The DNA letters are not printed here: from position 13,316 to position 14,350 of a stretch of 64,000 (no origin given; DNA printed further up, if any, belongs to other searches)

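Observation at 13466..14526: Toxin-antitoxin-like module flanked by 34-bp direct repeats, inserted between the CRISPR leader and cas2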

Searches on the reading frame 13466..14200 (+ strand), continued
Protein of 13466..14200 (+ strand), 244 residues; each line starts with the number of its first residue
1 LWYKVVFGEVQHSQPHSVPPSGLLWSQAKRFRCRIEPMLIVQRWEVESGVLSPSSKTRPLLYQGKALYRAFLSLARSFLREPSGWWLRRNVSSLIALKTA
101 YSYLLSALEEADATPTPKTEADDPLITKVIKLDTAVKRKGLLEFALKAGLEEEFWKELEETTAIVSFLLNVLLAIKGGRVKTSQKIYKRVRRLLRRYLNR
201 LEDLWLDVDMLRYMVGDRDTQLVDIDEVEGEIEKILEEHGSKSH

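Call 77: search_protein_families(library=pfam, proteins=[L016:1-1995:+, L005:5344-5646:+, L005:4698-5363:+, L023:5494-5778:+, L022:2-613:-, L003:3930-4526:+], max_evalue=0.01)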
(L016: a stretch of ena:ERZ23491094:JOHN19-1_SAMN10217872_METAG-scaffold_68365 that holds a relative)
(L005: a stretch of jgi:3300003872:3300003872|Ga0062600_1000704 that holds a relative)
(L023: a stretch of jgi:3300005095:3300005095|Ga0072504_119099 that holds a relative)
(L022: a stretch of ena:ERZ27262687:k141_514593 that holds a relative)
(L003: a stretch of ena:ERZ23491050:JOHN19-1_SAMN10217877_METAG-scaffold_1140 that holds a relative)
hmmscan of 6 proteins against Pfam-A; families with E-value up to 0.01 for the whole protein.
L016:1-1995:+ (664 aa): 5 families
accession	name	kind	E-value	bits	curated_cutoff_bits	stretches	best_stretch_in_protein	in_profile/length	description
PF17757.6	UvrB_inter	-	3.7e-30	104.3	22.9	1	155-244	1-91/91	UvrB interaction domain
PF12344.14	UvrB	-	1.8e-21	76.2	27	1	547-587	1-41/43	Ultra-violet resistance protein B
PF00271.37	Helicase_C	-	2.1e-21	76.7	23.5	1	429-540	5-109/110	Helicase conserved C-terminal domain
PF02151.25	UVR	-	1.1e-06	28.6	21.5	1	630-660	3-33/36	UvrB/uvrC motif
PF14890.11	Intein_splicing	-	6.1e-06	26.6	35.8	1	3-41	119-155/155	Intein splicing domain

L005:5344-5646:+ (101 aa): 2 families
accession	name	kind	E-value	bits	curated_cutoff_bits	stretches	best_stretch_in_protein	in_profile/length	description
PF05016.21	ParE_toxin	-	0.00097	20.1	23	1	27-87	25-86/89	ParE toxin of type II toxin-antitoxin system, parDE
PF24732.2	ParE_like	-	0.0016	18.8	24.4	1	24-69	4-47/67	ParE-like toxin domain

L005:4698-5363:+ (222 aa): 0 families

L023:5494-5778:+ (95 aa): 1 family
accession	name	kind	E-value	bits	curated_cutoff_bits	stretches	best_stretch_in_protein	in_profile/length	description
PF15781.12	ParE-like_toxin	-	0.00045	20.6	28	1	62-93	58-85/87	ParE-like toxin of type II bacterial toxin-antitoxin system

L022:2-613:- (204 aa): 1 family
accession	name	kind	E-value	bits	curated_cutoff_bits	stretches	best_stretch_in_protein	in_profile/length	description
PF00171.27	Aldedh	-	1.1e-42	146.6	23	1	49-204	7-160/461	Aldehyde dehydrogenase family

L003:3930-4526:+ (199 aa): 0 families

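Call 78: find_encoding_contigs(protein=P0018, flank=6000, max_places=4)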
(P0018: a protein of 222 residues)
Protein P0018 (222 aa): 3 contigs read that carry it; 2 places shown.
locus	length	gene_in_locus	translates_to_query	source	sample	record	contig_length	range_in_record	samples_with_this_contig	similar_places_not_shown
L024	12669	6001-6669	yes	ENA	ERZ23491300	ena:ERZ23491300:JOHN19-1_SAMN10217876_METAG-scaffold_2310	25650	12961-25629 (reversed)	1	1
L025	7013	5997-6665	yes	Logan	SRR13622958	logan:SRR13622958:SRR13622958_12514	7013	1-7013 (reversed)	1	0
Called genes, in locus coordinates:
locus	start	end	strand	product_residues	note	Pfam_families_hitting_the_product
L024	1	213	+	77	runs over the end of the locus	?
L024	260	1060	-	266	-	PF01430:HSP33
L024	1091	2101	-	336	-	PF00132:Hexapep (weak), PF24894:Hexapep_GlmU (faint), PF25084:LbH_EIF2B (faint), PF25087:GMPPB_C (weak), PF00132:Hexapep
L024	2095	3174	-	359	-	PF00266:Aminotran_5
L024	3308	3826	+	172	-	-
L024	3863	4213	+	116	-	PF00453:Ribosomal_L20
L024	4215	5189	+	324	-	PF02912:Phe_tRNA-synt_N, PF01409:tRNA-synt_2d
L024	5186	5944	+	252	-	PF00535:Glycos_transf_2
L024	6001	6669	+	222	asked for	-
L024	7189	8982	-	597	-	PF21545:T7SS_EccA1_N (faint), PF28559:TPR_SusR (faint), PF13424:TPR_12 (faint), PF13428:TPR_14 (faint), PF13181:TPR_8 (faint), PF13174:TPR_6 (weak), PF13432:TPR_16 (weak), PF13174:TPR_6 (weak), +14 more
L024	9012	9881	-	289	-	-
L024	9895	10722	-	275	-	-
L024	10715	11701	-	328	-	PF01992:vATP-synt_AC39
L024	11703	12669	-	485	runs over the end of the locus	PF00478:IMPDH, PF00571:CBS, PF00977:His_biosynth (weak), PF01070:FMN_dh, PF03060:NMO, PF01645:Glu_synthase (weak)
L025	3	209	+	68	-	?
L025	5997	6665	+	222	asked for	-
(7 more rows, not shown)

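Call 81: search_solved_structures(query=A1, max_evalue=1)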
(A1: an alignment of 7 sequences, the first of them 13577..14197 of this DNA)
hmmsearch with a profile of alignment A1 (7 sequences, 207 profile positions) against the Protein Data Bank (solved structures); distinct sequences matched with E-value up to 1: 1.
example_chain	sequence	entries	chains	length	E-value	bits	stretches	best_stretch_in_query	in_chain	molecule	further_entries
4jj0_A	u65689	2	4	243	0.99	12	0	124-156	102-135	MamP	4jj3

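Call 90: search_dna_similar(query=window:13577-14197:+, collection=phages, mode=protein, max_evalue=0.01)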
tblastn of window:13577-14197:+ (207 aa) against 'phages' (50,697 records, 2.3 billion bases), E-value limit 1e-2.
No match.

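Call 91: search_dna_similar(query=window:13577-14197:+, collection=plasmids, mode=protein, max_evalue=0.01)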
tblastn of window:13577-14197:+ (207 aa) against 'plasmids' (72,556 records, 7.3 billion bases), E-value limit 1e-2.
No match.

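Call 94: find_homologous_proteins(query=A4, max_evalue=0.001)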
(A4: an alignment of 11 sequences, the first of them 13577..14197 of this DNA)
Query A4 (11 sequences) (207 aa, profile of the alignment): 15 proteins with E <= 0.001 among 7630 candidates.
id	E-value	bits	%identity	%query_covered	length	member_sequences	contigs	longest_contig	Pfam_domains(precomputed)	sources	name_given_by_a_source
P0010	2.9e-88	313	60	100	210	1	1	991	-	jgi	-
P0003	8.8e-87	308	85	100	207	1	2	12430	-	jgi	-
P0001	2.0e-85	304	91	100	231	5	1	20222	-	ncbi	-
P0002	5.4e-85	302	87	100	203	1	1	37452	-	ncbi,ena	-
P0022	2.6e-75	271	51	83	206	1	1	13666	-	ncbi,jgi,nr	ncbi:MAG: hypothetical protein GXO39_02090 [Thermotogae bacterium]|nr:hypothetical protein [Thermoto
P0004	1.4e-66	242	99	76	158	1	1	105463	-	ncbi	-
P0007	3.7e-61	224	87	76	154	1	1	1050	-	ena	-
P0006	5.5e-61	224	89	74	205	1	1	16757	-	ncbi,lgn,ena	-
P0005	9.5e-61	223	90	73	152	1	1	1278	-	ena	-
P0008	1.2e-60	223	88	74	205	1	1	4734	-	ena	-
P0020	6.5e-60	220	25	77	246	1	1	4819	-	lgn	-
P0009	1.3e-57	213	91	69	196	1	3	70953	-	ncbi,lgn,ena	-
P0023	1.8e-57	212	30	75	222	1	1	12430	-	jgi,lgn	-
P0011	1.2e-55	206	61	73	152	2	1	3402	-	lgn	-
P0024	1.2e-27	115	74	50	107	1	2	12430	-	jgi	-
